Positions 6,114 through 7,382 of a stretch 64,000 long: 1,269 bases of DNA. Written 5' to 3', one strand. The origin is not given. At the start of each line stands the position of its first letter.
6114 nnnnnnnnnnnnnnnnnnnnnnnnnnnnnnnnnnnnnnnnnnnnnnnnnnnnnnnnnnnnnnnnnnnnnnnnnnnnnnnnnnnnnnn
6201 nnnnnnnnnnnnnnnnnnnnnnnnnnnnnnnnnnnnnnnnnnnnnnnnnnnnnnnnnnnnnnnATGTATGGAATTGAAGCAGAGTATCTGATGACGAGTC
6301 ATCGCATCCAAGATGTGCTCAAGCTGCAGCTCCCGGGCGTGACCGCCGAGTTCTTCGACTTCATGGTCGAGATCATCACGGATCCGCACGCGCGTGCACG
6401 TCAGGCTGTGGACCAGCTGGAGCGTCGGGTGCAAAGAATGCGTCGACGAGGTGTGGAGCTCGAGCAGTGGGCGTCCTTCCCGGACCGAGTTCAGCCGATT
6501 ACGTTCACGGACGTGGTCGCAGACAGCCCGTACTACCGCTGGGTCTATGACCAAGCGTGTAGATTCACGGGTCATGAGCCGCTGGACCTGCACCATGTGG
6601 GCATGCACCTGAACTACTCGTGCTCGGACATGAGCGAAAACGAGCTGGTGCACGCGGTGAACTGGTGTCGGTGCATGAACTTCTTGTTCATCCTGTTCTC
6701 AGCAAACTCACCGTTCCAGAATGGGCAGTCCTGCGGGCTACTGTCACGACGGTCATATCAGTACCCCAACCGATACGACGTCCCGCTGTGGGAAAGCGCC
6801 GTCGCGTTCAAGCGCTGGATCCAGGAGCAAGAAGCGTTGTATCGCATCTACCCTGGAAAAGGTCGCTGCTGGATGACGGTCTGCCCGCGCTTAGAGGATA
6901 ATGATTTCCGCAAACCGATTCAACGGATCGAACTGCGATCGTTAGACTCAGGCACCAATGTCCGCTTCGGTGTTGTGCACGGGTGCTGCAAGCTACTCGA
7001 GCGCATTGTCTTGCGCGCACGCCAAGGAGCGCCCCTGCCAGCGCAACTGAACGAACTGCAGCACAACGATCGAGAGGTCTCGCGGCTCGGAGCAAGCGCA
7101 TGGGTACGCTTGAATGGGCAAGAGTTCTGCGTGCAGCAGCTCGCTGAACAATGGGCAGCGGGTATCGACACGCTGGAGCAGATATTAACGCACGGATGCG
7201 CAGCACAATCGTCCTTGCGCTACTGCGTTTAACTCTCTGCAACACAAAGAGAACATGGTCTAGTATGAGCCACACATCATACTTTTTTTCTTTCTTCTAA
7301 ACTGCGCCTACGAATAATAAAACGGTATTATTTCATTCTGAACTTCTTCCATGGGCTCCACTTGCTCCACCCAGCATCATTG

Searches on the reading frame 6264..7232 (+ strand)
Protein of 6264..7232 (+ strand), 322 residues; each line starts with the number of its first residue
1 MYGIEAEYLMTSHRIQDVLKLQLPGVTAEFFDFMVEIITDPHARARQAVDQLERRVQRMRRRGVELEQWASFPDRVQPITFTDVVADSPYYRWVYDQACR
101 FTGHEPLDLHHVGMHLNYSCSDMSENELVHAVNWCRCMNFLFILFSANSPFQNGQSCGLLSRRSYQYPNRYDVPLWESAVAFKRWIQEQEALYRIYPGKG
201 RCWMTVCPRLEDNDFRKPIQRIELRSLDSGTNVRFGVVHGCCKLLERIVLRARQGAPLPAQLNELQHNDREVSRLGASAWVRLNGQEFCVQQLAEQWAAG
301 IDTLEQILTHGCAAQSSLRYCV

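Call 7: search_protein_families(library=pfam, proteins=[window:6264-7232:+])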
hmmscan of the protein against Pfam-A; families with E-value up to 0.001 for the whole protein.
window:6264-7232:+ (322 aa): 1 family
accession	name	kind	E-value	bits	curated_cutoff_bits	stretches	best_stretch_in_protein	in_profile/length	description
PF04107.18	GCS2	-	1.5e-10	41.4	21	1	19-193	28-208/291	Glutamate-cysteine ligase family 2(GCS2)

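Call 10: find_homologous_proteins(query=window:6264-7232:+)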
Query window:6264-7232:+ (322 aa): 7 proteins with E <= 0.001 among 843 candidates.
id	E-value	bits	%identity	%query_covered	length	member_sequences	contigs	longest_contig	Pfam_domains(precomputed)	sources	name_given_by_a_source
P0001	8.6e-224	760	100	100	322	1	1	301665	PF04107.19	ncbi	-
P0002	4.1e-99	350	50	100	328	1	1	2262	PF04107.19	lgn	-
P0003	8.5e-99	349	48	98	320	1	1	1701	PF04107.19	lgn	-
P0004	3.6e-97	344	49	99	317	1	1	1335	PF04107.19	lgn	-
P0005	1.9e-95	338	48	98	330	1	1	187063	-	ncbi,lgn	-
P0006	1.2e-90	322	46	98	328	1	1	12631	PF04107.19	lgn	-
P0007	1.6e-79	286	46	96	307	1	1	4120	-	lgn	-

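Call 11: find_encoding_contigs(protein=P0001, flank=6000, max_places=4)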
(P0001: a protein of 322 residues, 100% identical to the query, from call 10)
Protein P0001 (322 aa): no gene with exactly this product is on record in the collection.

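Call 12: find_encoding_contigs(protein=P0005, flank=6000, max_places=4)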
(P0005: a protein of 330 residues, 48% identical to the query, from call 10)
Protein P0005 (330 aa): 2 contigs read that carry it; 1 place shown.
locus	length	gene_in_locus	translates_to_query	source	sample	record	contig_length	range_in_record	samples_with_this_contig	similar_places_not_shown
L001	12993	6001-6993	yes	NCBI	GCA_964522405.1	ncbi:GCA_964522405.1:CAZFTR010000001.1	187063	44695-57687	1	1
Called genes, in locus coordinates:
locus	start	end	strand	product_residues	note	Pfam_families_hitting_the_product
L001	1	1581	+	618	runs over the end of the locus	PF06480:FtsH_ext (faint), PF06068:TIP49 (weak), PF00004:AAA, PF07728:AAA_5 (faint), PF17862:AAA_lid_3, PF01434:Peptidase_M41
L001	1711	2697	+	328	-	-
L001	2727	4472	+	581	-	PF05157:MshEN (faint), PF00437:T2SSE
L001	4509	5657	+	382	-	-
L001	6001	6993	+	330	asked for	-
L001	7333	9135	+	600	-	PF07973:tRNA_SAD, PF00587:tRNA-synt_2b, PF03129:HGTP_anticodon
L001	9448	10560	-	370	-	-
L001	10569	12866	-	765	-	-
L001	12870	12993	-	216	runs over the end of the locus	-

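Call 13: find_encoding_contigs(protein=P0006, flank=6000, max_places=4)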
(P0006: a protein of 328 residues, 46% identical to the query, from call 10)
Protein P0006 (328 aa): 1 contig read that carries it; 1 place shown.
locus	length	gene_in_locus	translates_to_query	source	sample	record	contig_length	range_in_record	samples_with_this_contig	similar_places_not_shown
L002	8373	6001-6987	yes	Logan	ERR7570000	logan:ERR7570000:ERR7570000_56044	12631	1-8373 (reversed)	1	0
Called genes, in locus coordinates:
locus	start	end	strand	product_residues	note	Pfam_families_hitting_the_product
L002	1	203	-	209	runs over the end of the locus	PF00574:CLP_protease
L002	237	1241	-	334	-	PF01368:DHH, PF02272:DHHA1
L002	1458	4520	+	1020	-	PF02463:SMC_N, PF13175:AAA_15, PF13304:AAA_21 (weak), PF13476:AAA_23, PF06470:SMC_hinge, PF13304:AAA_21 (weak)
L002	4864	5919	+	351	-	PF04389:Peptidase_M28 (weak), PF01546:Peptidase_M20, PF05343:Peptidase_M42 (weak), PF07687:M20_dimer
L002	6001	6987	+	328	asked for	PF04107:GCS2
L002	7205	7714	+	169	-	PF00886:Ribosomal_S16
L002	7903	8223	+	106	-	PF13083:KH_KhpA-B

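Call 18: find_encoding_contigs(protein=P0002, flank=3000, max_places=3)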
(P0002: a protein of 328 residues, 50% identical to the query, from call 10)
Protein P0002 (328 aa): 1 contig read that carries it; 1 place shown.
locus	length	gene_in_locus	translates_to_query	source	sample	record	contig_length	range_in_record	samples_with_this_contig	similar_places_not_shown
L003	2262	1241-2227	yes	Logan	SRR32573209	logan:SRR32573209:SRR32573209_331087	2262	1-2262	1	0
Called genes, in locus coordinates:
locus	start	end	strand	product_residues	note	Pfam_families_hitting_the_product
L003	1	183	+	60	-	?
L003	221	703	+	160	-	-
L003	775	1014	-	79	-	-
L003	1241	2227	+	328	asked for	PF04107:GCS2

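Call 19: find_encoding_contigs(protein=P0007, flank=4000, max_places=3)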
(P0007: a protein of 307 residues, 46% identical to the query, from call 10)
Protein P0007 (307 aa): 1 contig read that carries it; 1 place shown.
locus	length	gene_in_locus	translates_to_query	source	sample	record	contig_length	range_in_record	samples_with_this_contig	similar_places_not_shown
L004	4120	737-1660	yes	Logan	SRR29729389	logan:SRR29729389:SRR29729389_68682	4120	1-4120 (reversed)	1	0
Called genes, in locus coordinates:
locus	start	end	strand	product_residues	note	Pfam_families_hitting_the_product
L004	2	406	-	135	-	?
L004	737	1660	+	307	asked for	-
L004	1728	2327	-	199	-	PF01997:Translin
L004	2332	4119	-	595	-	?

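Call 20: find_encoding_contigs(protein=P0003, flank=3000, max_places=3)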
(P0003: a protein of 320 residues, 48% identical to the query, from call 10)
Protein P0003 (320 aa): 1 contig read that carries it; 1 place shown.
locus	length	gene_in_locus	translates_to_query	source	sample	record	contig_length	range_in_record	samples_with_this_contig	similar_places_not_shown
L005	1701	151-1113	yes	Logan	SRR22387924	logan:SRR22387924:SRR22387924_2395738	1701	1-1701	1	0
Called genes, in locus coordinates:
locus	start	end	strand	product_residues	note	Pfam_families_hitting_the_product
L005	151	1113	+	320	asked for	PF04107:GCS2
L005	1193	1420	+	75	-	-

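Call 21: find_encoding_contigs(protein=P0004, flank=3000, max_places=3)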
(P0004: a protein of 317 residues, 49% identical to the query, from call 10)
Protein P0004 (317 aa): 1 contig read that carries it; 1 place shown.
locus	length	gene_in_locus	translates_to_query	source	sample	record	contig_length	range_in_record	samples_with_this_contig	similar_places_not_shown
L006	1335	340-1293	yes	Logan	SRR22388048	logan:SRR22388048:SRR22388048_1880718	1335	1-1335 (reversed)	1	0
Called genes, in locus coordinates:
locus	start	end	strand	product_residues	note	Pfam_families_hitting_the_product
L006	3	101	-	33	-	?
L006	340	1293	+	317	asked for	PF04107:GCS2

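Call 27: find_related_loci(query=A1, collection=genome_contigs, flank=3000)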
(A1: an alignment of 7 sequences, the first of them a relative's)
Query A1 (322 aa) in genome_contigs; peptide patterns used: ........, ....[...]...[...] (x = any residue, [..] = any of these).
54 stretches matched a pattern; 1 encode a relative of the query (tblastn E <= 1e-3); 1 distinct loci.
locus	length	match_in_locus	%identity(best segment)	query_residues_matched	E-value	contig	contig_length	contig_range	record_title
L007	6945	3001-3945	48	2-318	3e-101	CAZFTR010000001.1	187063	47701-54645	MAG TPA_asm: uncultured Gammaproteobacteria bacterium isolate SRP167671_co2_209 genome assembly, contig: NODE_58_length_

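Call 28: find_related_loci(query=A1, collection=metagenome_contigs, flank=3000)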
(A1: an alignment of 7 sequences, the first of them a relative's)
Query A1 (322 aa) in metagenome_contigs; peptide patterns used: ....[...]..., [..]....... (x = any residue, [..] = any of these).
600 stretches matched a pattern (row limit reached: there are more); 1 encode a relative of the query (tblastn E <= 1e-3); 1 distinct loci.
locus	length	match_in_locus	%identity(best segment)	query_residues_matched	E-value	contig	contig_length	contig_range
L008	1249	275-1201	42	1-319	1e-87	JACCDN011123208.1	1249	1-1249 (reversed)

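Call 35: search_solved_structures(query=A1, max_evalue=1)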
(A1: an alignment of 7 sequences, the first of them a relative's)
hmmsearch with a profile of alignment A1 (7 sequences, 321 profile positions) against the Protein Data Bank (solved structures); distinct sequences matched with E-value up to 1: 5.
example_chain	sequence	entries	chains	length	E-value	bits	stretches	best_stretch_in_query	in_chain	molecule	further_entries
9k9m_A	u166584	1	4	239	0.48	12.5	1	24-79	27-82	Flagellar associated protein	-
1r8g_A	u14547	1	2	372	0.51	12.4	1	24-167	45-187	Hypothetical protein ybdK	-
9ufc_A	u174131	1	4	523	0.59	12.2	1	123-166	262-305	Glutamate--cysteine ligase, chloroplastic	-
6gmo_A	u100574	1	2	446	0.89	11.7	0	123-166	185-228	Glutamate--cysteine ligase, chloroplastic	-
2gwc_A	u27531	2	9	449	0.9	11.6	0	123-166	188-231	Glutamate cysteine ligase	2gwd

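Call 36: search_protein_families(library=ncbifam, proteins=[window:6264-7232:+], max_evalue=0.1)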
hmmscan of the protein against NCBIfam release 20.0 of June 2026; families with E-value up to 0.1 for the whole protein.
window:6264-7232:+ (322 aa): 7 families
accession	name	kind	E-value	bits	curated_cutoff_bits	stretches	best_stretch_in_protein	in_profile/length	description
TIGR02050.1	gshA_cyan_rel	subfamily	4.6e-11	42.6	176.4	1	22-192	37-202/287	YbdK family carboxylate-amine ligase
TIGR02048.1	gshA_cyano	equivalog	7.7e-10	38.2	249.05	1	22-232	28-231/376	glutamate--cysteine ligase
NF010043.0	PRK13517.1-3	equivalog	2.8e-06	26.5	409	1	20-165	46-186/381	glutamate--cysteine ligase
NF010039.0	PRK13515.1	equivalog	0.00022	20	371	1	25-186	47-206/378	carboxylate-amine ligase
NF010041.0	PRK13517.1-1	subfamily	0.00028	20.2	332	1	25-168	43-183/368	glutamate--cysteine ligase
NF010045.0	PRK13518.1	equivalog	0.026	13.4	395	1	112-185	134-208/360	glutamate--cysteine ligase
NF010042.0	PRK13517.1-2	equivalog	0.046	12.5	427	1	26-167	49-185/376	glutamate--cysteine ligase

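Call 37: find_homologous_proteins(query=A1, max_evalue=0.00001)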
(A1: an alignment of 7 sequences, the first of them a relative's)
Query A1 (7 sequences) (322 aa, profile of the alignment): 15 proteins with E <= 0.00001 among 3654 candidates.
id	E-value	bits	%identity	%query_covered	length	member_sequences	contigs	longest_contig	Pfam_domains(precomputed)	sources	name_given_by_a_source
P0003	1.4e-167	575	48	98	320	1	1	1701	PF04107.19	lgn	-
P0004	2.8e-162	557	49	99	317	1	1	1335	PF04107.19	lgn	-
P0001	7.0e-162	556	100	100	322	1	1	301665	PF04107.19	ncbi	-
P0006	5.9e-161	553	46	98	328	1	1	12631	PF04107.19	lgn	-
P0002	8.9e-157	539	50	100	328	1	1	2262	PF04107.19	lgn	-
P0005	2.5e-156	538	48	98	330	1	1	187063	-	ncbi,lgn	-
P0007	7.7e-141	487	46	96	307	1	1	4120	-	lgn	-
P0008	1.1e-136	473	48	99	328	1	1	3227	PF04107.19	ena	-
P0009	2.6e-129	449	45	98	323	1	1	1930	PF04107.19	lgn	-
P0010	2.8e-125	436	50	99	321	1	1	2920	PF04107.19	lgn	-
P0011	7.7e-119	414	45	98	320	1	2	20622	PF04107.19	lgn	-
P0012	2.1e-116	406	43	99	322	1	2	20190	PF04107.19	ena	-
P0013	2.8e-114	400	46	99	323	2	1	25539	-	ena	-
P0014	5.6e-97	343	39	99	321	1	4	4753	PF04107.19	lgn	-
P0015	1.6e-88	315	41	94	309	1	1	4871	PF04107.19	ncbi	-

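Call 38: find_encoding_contigs(protein=P0013, flank=5000, max_places=2)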
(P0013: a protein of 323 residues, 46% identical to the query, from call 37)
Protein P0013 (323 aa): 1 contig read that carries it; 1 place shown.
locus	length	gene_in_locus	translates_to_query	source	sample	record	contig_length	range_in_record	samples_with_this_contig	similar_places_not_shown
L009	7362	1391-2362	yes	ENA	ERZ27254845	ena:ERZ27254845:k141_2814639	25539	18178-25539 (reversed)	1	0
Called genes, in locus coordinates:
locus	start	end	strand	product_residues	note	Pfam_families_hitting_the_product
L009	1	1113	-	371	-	?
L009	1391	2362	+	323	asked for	-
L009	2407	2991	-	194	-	PF01997:Translin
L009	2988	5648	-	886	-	PF00690:Cation_ATPase_N, PF00122:E1-E2_ATPase, PF13246:Cation_ATPase, PF00702:Hydrolase, PF08282:Hydrolase_3 (faint), PF00689:Cation_ATPase_C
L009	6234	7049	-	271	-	-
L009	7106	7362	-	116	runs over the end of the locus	-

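Call 39: find_encoding_contigs(protein=P0011, flank=5000, max_places=2)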
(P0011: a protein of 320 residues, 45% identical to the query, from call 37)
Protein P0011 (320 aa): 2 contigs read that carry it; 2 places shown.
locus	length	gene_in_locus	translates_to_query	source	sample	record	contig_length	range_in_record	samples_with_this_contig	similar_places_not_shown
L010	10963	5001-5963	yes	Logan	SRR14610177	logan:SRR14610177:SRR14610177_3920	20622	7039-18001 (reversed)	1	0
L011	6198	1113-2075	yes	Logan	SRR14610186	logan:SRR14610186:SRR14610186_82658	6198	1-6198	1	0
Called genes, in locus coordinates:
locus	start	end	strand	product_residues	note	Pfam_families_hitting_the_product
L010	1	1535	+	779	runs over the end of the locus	PF00403:HMA, PF00122:E1-E2_ATPase, PF00702:Hydrolase, PF08282:Hydrolase_3 (faint)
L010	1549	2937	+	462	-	PF00403:HMA, PF02683:DsbD_TM (weak), PF13386:DsbD_2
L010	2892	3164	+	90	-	PF00403:HMA (weak)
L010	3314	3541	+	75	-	-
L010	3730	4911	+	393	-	PF04389:Peptidase_M28 (weak), PF05343:Peptidase_M42 (faint), PF01546:Peptidase_M20, PF07687:M20_dimer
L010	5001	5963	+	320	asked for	PF04107:GCS2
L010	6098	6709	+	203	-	-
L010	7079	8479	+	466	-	PF00270:DEAD, PF04851:ResIII (weak), PF00271:Helicase_C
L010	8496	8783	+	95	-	PF08922:DUF1905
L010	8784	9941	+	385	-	PF00155:Aminotran_1_2, PF00266:Aminotran_5, PF01053:Cys_Met_Meta_PP (weak)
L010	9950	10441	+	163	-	-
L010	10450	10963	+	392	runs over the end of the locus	PF07690:MFS_1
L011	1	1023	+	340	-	?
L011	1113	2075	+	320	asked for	PF04107:GCS2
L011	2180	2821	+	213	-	PF13238:AAA_18 (weak)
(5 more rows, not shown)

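Call 40: find_encoding_contigs(protein=P0012, flank=5000, max_places=2)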
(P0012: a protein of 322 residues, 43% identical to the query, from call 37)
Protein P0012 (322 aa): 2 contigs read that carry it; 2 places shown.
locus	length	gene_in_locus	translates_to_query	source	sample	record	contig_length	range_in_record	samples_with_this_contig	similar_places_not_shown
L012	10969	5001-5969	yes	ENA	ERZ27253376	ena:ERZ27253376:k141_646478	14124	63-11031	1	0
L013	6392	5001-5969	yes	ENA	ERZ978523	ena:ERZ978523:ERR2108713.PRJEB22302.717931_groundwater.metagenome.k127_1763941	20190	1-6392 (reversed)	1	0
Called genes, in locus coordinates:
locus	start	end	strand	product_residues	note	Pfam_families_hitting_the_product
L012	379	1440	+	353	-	PF01594:AI-2E_transport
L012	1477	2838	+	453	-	PF00587:tRNA-synt_2b, PF03129:HGTP_anticodon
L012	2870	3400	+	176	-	-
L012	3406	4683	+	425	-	PF00675:Peptidase_M16, PF05193:Peptidase_M16_C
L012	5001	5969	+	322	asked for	PF04107:GCS2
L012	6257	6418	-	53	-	-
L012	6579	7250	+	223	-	-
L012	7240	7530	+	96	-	-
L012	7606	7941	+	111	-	-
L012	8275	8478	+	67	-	PF00313:CSD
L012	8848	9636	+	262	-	PF18914:DUF5666 (faint), PF07731:Cu-oxidase_2 (faint), PF13473:Cupredoxin_1, PF00127:Copper-bind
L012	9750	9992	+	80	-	-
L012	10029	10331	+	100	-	-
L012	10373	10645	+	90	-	-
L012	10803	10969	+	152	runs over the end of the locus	-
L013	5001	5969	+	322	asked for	PF04107:GCS2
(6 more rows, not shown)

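Call 41: find_encoding_contigs(protein=P0008, flank=3000, max_places=2)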
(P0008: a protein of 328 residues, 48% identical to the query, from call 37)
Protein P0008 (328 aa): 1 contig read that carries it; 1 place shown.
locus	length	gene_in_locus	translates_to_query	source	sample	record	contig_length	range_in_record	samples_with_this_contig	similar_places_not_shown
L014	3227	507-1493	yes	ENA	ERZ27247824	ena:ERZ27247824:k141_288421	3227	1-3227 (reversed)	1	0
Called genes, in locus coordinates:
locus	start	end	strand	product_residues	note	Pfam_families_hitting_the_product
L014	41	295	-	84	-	-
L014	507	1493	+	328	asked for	PF04107:GCS2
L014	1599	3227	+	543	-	?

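Call 42: find_encoding_contigs(protein=P0010, flank=3000, max_places=2)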
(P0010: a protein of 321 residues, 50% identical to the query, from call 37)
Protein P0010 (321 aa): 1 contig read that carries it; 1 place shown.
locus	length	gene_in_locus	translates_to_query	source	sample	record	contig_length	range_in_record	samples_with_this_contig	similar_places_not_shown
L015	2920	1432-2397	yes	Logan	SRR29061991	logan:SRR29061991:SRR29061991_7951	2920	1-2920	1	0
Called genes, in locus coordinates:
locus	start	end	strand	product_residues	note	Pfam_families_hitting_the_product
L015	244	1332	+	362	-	PF04389:Peptidase_M28, PF01546:Peptidase_M20, PF05343:Peptidase_M42 (weak), PF07687:M20_dimer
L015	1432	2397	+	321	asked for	PF04107:GCS2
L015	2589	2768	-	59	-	-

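Call 67: predict_structure(alignment_id=A4)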
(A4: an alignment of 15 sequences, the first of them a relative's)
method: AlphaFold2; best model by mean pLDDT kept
length: 322 residues; sequences in the alignment: 15
mean_pLDDT: 95.2   pTM: 0.93
mean pLDDT of the five models: 95.2, 95.2, 93.6, 92.4, 91.9
residues with pLDDT >= 90: 289; 70-90: 29; 50-70: 4; < 50: 0
segments of 3 or more residues with pLDDT < 50: none
pLDDT, mean of each block of 10 residues (from residue 1): 98 95 96 97 98 98 97 79 91 89 87 97 97 98 98 94 94 97 97 92 93 95 97 98 98 97 98 98 98 98 98 95 68
secondary structure, 60 per line:
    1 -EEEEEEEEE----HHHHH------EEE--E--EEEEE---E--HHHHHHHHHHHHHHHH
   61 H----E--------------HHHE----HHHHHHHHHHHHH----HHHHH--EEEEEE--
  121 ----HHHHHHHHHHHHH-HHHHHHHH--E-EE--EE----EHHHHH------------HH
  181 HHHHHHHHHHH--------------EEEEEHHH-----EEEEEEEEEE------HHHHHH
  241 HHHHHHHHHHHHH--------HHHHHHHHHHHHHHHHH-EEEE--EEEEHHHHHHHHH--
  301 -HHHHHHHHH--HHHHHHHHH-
elements in order: E2-10 H15-19 E26-28 E34-38 H45-61 H89-101 H106-110 E113-118 H125-137 H139-146 H162-166 H179-191 E206-210 E219-228 H235-253 H262-278 E280-283 E286-289 H290-298 H302-310 H313-321

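Call 71: search_protein_representatives(alignment_id=A4)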
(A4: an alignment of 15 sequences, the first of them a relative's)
Query: 15 sequences, 324 profile positions. Proteins with E-value up to 0.001 (for the whole library): 168; up to 1e-10: 18; up to 1e-30: 10. The best 150 are listed.
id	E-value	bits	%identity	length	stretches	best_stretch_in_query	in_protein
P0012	2.1e-140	483.6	-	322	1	3-323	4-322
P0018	1.1e-133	461.6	-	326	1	1-323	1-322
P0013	4.1e-133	459.6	-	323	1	1-321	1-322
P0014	1.7e-124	431.4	-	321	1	2-323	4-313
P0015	5.1e-121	419.9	-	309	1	2-312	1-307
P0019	6.0e-113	393.4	-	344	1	3-321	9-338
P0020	1.1e-111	389.2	-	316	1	1-322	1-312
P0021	8.9e-104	363.3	-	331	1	3-323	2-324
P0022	1.5e-71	257.4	-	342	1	3-322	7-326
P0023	2.2e-51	191.1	-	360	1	2-312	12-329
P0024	4.6e-24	101.3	-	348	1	14-318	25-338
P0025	2.4e-14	69.4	-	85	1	248-322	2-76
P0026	8.5e-14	67.5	-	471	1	90-285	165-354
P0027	1.8e-11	59.9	-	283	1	35-248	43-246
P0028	3.1e-11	59.1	-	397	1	36-230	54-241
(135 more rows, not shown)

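Call 72: fold_search(model_id=the predicted structure, library=pdb)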
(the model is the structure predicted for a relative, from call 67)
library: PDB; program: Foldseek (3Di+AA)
matches with E <= 10: 294; with E <= 0.001: 33
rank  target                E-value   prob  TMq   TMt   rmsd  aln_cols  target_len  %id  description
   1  1r8g_A                2.4e-12  1.00  0.73  0.67   4.2       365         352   13  Structure and function of YbdK (released 2004-08-17)
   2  1tt4_A                3.2e-12  1.00  0.75  0.69   4.4       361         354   15  Structure of NP459575, a predicted glutathione synthase from Salmonella typhimurium (released 2004-08-17)
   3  1r8g_B                7.1e-12  1.00  0.69  0.63   5.6       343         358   15  Structure and function of YbdK (released 2004-08-17)
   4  3ln7_A                5.4e-09  1.00  0.65  0.31   6.5       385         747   13  Crystal structure of a bifunctional glutathione synthetase from Pasteurella multocida (released 2011-04-13)
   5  1v4g_A                6.4e-09  1.00  0.66  0.44   7.8       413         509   15  Crystal Structure of gamma-Glutamylcysteine Synthetase from Escherichia coli B (released 2004-10-05)
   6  3ln6                  6.8e-09  1.00  0.65  0.32   5.8       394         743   15  Crystal structure of a bifunctional glutathione synthetase from Streptococcus agalactiae (released 2011-04-13)
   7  3nzt                  8.9e-09  1.00  0.68  0.47   6.0       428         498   13  2.0 Angstrom Crystal structure of Glutamate--Cysteine Ligase (gshA) ftom Francisella tularensis in Complex with AMP (released 2010-07-28)
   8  3ln7_B                1.2e-08  1.00  0.64  0.31   6.1       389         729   13  Crystal structure of a bifunctional glutathione synthetase from Pasteurella multocida (released 2011-04-13)
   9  2d32_D                2.1e-08  1.00  0.67  0.45   7.8       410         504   15  Crystal Structure of Michaelis Complex of gamma-Glutamylcysteine Synthetase (released 2006-11-14)
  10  2d33_C                3.2e-08  1.00  0.69  0.47   6.8       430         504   14  Crystal Structure of gamma-Glutamylcysteine Synthetase Complexed with Aluminum Fluoride (released 2006-11-14)
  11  1va6_B                3.2e-08  1.00  0.62  0.43   8.2       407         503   16  Crystal structure of Gamma-glutamylcysteine synthetase from Escherichia Coli B complexed with Transition-state analogu (released 2004-10-05)
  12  2d32_A                3.6e-08  1.00  0.64  0.43   7.7       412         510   16  Crystal Structure of Michaelis Complex of gamma-Glutamylcysteine Synthetase (released 2006-11-14)
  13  2d32_B                4.0e-08  1.00  0.66  0.45   7.9       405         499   14  Crystal Structure of Michaelis Complex of gamma-Glutamylcysteine Synthetase (released 2006-11-14)
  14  2gwc_A                4.2e-08  1.00  0.68  0.52   6.6       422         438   12  Crystal structure of plant glutamate cysteine ligase in complex with a transition state analogue (released 2006-06-20)
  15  2gwc_B                4.2e-08  1.00  0.65  0.50   7.3       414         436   13  Crystal structure of plant glutamate cysteine ligase in complex with a transition state analogue (released 2006-06-20)
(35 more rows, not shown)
